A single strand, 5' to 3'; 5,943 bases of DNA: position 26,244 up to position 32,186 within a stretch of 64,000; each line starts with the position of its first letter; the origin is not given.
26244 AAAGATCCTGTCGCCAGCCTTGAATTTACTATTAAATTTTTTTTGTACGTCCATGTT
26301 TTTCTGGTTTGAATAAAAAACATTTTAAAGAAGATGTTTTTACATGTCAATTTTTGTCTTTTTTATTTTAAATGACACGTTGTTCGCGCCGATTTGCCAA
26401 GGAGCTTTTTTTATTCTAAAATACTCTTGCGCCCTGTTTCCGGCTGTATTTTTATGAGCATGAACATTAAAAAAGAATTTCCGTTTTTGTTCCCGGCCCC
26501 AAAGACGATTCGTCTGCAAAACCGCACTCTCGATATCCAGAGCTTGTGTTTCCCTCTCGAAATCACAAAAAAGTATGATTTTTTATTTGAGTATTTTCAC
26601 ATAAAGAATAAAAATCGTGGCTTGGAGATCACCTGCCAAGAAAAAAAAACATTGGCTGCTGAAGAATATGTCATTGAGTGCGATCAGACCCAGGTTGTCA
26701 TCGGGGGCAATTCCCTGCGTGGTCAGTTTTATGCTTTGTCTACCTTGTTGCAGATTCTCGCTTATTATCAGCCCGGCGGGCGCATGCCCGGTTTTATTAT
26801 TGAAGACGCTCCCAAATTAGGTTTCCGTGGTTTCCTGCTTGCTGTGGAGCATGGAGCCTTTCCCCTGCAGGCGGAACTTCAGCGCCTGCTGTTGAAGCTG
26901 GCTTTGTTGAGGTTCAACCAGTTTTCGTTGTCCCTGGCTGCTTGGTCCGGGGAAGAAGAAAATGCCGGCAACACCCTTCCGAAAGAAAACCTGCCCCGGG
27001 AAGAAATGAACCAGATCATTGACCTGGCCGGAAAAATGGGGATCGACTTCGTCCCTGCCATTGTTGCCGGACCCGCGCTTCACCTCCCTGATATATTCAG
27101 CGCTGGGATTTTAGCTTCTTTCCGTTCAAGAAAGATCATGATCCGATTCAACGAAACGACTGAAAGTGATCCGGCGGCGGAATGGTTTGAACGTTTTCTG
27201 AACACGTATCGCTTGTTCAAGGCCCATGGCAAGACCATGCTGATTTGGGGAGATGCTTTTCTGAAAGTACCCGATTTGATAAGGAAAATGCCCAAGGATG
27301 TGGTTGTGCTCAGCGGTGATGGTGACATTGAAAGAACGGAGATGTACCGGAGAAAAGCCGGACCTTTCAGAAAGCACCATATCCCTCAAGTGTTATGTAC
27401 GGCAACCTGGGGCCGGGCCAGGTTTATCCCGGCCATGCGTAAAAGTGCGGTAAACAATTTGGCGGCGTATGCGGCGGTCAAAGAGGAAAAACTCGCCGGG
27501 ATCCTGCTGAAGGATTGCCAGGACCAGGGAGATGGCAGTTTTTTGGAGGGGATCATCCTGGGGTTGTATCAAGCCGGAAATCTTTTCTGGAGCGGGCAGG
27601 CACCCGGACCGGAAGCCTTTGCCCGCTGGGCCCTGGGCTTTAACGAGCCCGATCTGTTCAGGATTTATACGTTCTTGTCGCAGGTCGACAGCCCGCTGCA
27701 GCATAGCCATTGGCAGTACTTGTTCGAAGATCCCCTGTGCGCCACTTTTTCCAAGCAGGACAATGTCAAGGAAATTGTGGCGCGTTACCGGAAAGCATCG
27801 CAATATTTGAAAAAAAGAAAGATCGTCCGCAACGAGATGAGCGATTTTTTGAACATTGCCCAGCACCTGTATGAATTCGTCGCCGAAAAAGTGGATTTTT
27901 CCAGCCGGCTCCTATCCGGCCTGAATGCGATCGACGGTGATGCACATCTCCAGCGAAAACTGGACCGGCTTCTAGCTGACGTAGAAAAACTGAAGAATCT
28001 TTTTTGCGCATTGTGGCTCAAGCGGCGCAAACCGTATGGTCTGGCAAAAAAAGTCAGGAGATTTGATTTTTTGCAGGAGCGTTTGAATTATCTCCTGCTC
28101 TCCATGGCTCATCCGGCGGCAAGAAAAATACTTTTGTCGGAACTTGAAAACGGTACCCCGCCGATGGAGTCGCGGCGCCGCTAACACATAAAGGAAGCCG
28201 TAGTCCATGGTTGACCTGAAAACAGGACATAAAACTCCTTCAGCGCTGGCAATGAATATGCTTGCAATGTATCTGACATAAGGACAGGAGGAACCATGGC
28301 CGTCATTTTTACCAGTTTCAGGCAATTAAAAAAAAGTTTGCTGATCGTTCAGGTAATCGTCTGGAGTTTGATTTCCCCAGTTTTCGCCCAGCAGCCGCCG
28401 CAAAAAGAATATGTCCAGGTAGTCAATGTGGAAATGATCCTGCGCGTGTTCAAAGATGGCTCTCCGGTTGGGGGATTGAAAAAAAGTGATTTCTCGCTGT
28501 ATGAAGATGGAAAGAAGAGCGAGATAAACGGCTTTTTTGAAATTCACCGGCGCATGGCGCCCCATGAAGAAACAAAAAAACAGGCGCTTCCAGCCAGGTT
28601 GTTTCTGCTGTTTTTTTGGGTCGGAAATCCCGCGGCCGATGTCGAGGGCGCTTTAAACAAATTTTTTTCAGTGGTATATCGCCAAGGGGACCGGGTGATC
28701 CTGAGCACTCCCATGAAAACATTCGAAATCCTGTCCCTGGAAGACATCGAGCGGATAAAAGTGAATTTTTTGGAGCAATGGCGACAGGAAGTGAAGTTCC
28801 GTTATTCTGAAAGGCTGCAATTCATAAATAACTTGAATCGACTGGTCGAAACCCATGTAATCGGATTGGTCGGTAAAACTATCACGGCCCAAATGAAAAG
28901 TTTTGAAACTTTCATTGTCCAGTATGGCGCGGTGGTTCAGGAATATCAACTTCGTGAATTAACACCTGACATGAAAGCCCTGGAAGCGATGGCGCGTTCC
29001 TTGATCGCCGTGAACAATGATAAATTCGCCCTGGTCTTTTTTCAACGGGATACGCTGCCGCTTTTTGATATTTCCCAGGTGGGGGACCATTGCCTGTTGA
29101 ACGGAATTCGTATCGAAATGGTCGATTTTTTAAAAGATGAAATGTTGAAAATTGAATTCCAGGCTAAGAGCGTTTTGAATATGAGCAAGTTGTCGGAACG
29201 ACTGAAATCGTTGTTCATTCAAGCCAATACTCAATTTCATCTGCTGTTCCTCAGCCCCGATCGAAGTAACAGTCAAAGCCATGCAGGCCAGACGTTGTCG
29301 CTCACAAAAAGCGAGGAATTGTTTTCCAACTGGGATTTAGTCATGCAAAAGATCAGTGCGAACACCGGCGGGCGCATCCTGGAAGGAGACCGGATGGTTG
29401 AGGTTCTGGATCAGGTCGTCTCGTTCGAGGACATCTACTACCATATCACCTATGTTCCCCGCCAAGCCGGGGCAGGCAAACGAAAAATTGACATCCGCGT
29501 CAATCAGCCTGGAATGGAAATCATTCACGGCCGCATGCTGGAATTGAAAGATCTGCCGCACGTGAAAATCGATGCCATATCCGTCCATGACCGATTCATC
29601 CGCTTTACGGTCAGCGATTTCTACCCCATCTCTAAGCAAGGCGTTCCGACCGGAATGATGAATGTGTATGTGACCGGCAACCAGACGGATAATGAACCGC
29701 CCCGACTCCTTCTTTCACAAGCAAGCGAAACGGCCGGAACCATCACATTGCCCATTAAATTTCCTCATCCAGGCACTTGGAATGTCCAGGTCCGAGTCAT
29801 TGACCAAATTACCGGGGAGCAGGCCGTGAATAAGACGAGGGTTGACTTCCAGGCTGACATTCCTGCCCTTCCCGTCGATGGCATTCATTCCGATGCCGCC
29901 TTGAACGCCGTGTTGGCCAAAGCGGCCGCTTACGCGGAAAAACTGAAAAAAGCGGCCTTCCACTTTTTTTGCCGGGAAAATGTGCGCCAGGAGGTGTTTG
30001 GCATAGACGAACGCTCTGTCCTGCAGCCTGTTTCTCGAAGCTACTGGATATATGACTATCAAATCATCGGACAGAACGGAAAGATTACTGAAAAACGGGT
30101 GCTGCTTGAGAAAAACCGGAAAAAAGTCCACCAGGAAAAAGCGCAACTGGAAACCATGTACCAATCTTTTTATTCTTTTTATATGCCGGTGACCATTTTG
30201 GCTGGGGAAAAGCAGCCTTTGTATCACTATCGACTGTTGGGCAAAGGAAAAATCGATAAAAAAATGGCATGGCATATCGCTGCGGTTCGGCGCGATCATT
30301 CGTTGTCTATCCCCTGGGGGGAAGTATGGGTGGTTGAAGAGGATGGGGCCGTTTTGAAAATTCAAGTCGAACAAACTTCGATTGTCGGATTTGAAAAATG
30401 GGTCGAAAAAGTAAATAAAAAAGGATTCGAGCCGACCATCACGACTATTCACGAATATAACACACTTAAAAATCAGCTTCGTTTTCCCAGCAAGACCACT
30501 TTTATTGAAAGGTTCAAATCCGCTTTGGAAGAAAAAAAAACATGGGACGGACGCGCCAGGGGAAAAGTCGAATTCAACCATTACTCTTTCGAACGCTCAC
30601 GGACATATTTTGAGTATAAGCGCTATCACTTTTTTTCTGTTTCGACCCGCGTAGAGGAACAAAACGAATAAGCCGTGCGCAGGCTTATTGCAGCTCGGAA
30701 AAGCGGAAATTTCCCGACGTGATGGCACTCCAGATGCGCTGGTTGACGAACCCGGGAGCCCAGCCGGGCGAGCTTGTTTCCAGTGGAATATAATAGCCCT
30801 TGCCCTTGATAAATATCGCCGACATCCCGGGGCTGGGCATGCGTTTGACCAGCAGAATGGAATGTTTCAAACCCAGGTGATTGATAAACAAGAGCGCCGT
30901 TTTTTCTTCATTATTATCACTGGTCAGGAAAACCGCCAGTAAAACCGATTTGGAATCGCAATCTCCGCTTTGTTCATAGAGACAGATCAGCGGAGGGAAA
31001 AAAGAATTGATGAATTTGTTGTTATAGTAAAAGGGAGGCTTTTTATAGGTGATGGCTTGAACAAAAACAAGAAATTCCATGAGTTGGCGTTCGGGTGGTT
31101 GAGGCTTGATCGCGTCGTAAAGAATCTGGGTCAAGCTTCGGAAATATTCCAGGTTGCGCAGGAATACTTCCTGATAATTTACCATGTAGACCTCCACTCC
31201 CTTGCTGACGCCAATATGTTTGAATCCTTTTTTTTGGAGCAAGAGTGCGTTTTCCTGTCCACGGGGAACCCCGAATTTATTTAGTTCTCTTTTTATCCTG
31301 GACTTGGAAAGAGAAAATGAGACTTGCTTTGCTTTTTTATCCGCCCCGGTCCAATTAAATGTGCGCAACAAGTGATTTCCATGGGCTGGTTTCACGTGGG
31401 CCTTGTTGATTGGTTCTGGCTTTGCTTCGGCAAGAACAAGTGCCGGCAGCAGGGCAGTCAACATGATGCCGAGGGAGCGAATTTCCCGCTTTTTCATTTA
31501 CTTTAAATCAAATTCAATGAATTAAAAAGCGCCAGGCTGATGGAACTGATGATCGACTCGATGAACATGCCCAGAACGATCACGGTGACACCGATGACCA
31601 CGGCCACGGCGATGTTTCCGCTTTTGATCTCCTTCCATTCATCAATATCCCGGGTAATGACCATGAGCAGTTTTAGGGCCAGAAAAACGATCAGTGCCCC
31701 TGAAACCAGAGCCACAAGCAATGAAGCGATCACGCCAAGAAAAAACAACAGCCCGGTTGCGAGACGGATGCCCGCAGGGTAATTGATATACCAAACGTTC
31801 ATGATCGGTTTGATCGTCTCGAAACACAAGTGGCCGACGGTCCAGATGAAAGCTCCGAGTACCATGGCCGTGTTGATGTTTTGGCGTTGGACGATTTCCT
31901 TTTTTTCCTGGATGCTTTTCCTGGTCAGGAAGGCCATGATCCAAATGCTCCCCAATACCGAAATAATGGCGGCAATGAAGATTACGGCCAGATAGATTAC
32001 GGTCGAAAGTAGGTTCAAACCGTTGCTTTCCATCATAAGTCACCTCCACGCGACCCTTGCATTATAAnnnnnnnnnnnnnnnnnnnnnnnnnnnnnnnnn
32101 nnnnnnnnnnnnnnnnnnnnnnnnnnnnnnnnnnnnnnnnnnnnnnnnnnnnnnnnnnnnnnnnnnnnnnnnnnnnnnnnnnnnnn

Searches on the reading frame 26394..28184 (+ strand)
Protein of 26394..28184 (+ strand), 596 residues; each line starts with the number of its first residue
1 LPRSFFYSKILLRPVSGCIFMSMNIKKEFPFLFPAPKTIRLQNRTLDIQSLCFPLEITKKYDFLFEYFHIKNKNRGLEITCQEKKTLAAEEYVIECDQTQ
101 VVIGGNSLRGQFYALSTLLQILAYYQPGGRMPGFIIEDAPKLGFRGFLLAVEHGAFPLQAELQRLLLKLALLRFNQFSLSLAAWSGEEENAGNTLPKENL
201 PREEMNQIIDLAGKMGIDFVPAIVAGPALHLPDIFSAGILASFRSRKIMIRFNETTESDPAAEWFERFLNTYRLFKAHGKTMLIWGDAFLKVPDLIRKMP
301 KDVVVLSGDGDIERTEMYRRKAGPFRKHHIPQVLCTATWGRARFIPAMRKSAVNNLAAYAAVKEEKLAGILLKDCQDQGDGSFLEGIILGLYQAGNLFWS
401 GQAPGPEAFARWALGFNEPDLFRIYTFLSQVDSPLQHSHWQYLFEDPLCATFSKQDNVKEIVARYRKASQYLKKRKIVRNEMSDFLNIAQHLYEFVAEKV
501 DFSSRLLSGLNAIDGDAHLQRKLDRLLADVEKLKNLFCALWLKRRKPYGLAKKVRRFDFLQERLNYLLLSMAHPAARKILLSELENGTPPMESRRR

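Call 7: search_protein_families(library=pfam, proteins=[window:26394-28184:+], max_evalue=0.01)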
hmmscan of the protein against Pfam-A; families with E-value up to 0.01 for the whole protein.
window:26394-28184:+ (596 aa): 2 families
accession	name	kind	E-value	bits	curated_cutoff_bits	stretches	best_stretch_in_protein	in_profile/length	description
PF18088.7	Glyco_H_20C_C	-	2.9e-09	37.5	27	1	443-570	30-160/194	Glycoside Hydrolase 20C C-terminal domain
PF02838.20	Glyco_hydro_20b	-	5.9e-09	37.2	26.1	1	77-139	63-124/124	Glycosyl hydrolase family 20, domain 2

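Call 48: search_protein_families(library=ncbifam, proteins=[window:26454-28184:+], max_evalue=0.001)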
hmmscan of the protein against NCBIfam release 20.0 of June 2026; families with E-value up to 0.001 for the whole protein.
window:26454-28184:+ (576 aa): 1 family
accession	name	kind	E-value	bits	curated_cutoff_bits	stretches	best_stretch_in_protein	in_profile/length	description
NF041654.1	GlcNAcase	equivalog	1.4e-05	23.8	1000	1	68-127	93-148/732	beta-N-acetylglucosaminidase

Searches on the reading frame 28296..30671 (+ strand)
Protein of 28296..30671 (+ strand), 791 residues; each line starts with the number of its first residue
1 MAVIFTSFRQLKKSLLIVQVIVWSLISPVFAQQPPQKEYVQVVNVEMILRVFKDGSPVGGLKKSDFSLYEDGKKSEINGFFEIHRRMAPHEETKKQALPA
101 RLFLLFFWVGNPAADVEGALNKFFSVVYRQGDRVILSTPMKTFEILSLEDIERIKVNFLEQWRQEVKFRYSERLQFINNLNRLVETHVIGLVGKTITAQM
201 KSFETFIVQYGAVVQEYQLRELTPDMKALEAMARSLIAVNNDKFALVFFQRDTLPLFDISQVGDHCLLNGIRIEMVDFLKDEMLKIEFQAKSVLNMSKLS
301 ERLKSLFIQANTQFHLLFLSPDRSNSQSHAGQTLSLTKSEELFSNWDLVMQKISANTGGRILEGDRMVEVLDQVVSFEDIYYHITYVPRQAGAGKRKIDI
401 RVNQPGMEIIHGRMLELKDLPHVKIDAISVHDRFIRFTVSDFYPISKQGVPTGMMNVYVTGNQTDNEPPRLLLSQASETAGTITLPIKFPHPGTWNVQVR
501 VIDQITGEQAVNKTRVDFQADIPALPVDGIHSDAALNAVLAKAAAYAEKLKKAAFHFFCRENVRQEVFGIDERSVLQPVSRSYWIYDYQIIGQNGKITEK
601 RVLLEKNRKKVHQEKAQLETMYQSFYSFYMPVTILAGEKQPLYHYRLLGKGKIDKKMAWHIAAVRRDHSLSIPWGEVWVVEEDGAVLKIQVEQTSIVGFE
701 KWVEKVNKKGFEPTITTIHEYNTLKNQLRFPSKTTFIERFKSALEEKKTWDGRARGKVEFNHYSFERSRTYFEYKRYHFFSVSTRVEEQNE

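Call 7: search_protein_families(library=pfam, proteins=[window:28296-30671:+], max_evalue=0.01)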
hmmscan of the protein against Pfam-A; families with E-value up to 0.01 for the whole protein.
window:28296-30671:+ (791 aa): 0 families

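Call 48: search_protein_families(library=ncbifam, proteins=[window:28296-30671:+], max_evalue=0.001)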
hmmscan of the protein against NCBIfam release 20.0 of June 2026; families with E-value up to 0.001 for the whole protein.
window:28296-30671:+ (791 aa): 1 family
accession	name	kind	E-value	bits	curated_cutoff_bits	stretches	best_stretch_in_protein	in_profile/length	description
TIGR03436.1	acidobact_VWFA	subfamily_domain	1.7e-16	60.6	81.25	2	40-133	7-103/324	VWA domain-containing protein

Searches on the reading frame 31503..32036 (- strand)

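Call 80: search_protein_families(library=pfam, proteins=[window:31503-32036:-], max_evalue=0.01)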
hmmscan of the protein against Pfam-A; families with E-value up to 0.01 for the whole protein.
window:31503-32036:- (177 aa): 1 family
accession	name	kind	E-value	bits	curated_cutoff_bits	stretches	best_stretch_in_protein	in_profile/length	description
PF03994.20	DUF350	-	1e-12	48.7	26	2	101-167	4-70/133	Domain of Unknown Function (DUF350)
